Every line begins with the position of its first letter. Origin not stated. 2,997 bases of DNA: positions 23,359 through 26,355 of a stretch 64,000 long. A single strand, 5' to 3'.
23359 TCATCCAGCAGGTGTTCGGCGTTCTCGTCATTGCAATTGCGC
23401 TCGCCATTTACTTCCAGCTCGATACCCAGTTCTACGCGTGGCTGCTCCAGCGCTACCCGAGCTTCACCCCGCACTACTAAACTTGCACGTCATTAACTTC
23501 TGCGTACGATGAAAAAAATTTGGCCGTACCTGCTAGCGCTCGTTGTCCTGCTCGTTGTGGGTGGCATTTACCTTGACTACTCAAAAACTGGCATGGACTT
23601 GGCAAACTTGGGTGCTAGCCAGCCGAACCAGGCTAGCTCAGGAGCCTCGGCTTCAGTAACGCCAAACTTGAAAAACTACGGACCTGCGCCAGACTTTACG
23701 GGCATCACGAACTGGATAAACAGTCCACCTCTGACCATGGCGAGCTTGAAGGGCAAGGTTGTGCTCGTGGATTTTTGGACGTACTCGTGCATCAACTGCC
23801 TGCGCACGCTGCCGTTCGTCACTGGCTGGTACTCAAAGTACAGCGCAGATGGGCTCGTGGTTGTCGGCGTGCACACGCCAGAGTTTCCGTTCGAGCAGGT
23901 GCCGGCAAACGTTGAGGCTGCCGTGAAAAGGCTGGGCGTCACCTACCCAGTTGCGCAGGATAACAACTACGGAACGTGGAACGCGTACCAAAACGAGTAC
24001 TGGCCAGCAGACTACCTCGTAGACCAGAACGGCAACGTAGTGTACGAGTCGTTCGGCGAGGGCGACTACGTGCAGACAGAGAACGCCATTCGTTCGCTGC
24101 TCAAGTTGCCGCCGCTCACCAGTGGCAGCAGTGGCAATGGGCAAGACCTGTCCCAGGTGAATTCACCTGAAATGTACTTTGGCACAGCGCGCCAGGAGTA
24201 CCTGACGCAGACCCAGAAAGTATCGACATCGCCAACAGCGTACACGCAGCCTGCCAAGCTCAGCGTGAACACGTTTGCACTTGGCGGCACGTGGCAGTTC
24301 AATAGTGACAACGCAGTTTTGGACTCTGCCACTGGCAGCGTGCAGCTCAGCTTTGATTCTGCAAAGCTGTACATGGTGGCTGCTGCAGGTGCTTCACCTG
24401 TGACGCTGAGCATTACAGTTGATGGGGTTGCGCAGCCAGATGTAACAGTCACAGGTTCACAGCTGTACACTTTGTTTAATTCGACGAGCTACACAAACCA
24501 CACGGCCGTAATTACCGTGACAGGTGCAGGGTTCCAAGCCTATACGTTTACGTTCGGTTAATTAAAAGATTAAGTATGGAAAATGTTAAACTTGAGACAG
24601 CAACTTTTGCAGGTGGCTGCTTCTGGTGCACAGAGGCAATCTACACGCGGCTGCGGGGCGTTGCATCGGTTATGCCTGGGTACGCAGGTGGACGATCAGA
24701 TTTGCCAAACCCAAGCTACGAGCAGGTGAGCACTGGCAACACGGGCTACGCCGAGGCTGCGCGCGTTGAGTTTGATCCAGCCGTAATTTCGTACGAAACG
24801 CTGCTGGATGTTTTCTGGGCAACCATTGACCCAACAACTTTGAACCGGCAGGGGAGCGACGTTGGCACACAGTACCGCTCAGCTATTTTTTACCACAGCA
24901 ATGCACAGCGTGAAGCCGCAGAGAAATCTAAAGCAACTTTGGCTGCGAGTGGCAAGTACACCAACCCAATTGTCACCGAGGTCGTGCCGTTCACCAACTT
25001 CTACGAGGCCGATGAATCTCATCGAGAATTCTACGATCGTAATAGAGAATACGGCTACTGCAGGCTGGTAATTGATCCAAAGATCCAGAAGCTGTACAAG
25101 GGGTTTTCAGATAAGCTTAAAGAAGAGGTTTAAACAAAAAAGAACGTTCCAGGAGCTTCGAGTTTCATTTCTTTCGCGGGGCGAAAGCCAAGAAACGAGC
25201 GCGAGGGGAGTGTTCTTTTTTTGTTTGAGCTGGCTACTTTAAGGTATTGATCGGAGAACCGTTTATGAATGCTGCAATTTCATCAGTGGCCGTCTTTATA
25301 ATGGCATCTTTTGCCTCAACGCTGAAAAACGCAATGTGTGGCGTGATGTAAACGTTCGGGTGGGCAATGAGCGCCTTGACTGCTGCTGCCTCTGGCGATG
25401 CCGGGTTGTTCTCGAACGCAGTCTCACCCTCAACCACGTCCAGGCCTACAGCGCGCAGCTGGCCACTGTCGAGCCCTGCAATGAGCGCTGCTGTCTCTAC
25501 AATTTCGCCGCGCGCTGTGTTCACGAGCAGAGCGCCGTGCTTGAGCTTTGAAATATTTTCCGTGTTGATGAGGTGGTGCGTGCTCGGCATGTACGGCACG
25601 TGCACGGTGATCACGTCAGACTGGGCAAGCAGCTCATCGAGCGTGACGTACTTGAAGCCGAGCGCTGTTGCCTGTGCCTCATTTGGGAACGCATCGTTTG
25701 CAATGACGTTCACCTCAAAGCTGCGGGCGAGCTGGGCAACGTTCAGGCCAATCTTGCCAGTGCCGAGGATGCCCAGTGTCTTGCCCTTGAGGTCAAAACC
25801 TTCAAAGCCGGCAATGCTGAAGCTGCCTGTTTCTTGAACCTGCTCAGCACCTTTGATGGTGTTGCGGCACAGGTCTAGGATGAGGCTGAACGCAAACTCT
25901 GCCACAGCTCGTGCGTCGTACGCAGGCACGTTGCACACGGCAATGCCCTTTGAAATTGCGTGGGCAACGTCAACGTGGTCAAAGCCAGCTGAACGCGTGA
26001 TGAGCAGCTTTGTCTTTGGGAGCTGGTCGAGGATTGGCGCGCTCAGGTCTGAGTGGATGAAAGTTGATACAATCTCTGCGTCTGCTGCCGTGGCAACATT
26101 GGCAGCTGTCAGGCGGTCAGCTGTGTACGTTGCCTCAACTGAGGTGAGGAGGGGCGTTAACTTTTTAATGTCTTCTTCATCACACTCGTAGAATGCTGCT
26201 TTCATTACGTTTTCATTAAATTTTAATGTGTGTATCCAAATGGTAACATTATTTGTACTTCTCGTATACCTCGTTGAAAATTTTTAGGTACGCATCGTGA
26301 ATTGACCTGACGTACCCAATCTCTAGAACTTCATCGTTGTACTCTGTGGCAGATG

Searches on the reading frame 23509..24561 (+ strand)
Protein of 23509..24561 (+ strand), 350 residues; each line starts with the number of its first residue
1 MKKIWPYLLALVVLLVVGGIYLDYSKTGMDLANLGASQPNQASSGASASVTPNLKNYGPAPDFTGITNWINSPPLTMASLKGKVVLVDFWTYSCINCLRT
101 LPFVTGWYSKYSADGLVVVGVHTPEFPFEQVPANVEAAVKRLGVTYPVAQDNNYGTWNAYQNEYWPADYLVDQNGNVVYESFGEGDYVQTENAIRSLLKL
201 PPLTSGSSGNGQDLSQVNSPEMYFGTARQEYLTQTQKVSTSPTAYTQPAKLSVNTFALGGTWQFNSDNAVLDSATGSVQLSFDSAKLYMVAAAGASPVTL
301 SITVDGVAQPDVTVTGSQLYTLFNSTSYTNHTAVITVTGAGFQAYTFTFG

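Call 108: search_protein_families(library=pfam, proteins=[window:23509-24561:+], max_evalue=0.0001)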
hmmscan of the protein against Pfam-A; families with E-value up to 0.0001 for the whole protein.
window:23509-24561:+ (350 aa): 4 families
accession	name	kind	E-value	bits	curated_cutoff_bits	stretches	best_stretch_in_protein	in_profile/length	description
PF17991.7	Thioredoxin_10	-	7.7e-30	104.7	27.1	1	219-350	1-142/142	Thioredoxin like C-terminal domain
PF00578.27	AhpC-TSA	-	9.7e-11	42.1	26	1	59-179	4-123/124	AhpC/TSA family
PF08534.16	Redoxin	-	2.9e-10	40.5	26.6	1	60-184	6-135/148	Redoxin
PF13905.12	Thioredoxin_8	-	5.1e-09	36.8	27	1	82-177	1-94/94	Thioredoxin-like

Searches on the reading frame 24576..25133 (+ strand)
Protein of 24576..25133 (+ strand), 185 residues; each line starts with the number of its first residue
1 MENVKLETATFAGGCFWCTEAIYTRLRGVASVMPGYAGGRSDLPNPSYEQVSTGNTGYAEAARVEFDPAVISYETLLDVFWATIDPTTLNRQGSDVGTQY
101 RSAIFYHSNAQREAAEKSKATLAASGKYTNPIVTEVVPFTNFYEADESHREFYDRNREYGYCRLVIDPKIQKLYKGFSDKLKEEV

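Call 108: search_protein_families(library=pfam, proteins=[window:24576-25133:+], max_evalue=0.0001)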
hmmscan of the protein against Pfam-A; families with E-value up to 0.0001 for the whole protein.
window:24576-25133:+ (185 aa): 1 family
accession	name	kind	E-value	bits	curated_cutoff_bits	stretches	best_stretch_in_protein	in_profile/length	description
PF01625.27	PMSR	-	3.9e-61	206.2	23.7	1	8-162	1-152/153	Peptide methionine sulfoxide reductase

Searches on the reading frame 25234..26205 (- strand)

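Call 108: search_protein_families(library=pfam, proteins=[window:25234-26205:-], max_evalue=0.0001)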
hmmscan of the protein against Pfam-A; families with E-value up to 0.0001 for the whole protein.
window:25234-26205:- (323 aa): 5 families
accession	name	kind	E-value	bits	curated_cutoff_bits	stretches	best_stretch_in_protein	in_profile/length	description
PF02826.25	2-Hacid_dh_C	-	2.4e-54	183.9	25.1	1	106-292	1-178/178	D-isomer specific 2-hydroxyacid dehydrogenase, NAD binding domain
PF00389.36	2-Hacid_dh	-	1.5e-24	86.6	24.6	1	21-319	16-129/134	D-isomer specific 2-hydroxyacid dehydrogenase, catalytic domain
PF07991.19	KARI_N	-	2e-06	27.9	20.6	1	139-228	2-92/165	Acetohydroxy acid isomeroreductase, NADPH-binding domain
PF00670.27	AdoHcyase_NAD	-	4.8e-05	24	27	0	139-231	21-110/162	S-adenosyl-L-homocysteine hydrolase, NAD binding domain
PF03446.21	NAD_binding_2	-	6.7e-05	23.4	21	0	144-268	2-130/161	NAD binding domain of 6-phosphogluconate dehydrogenase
